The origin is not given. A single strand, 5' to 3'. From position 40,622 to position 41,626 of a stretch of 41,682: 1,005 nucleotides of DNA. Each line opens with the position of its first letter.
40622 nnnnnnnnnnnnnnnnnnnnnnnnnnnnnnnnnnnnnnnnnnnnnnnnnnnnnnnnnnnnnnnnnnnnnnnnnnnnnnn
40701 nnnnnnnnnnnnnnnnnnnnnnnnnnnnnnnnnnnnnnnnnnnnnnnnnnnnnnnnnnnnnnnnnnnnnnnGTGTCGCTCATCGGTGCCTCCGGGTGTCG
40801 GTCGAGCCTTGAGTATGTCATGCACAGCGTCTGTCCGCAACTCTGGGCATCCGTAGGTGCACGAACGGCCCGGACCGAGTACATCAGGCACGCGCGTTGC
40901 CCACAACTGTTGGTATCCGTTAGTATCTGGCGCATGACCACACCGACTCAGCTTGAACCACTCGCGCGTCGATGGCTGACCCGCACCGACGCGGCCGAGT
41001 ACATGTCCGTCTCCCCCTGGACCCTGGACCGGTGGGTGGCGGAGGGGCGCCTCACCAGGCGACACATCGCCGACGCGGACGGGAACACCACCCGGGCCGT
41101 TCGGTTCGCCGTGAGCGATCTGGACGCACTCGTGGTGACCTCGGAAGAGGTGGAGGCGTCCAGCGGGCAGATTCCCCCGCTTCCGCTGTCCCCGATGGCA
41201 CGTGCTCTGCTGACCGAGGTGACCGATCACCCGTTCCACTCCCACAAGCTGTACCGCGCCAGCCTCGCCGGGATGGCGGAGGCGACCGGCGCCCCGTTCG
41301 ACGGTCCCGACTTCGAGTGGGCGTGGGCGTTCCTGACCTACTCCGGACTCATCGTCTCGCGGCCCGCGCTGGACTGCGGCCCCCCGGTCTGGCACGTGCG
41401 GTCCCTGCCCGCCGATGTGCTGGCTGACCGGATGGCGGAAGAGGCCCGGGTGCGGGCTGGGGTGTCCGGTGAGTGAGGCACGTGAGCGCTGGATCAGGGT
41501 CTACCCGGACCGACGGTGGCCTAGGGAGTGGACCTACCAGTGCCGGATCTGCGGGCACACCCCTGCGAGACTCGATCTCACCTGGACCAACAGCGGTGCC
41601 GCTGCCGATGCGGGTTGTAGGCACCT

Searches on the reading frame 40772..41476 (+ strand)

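Call 45: search_protein_families(library=phrogs, max_evalue=0.001, proteins=[window:40772-41476:+])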
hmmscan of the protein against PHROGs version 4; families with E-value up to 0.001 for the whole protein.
window:40772-41476:+ (234 aa): 2 families
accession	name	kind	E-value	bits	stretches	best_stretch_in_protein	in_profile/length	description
phrog_66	-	integration and excision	1.9e-07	32.1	1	53-128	78-147/412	excisionase and transcriptional regulator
phrog_2474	-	transcription regulation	0.00016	22.6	1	60-102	40-82/118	MerR-like transcriptional regulator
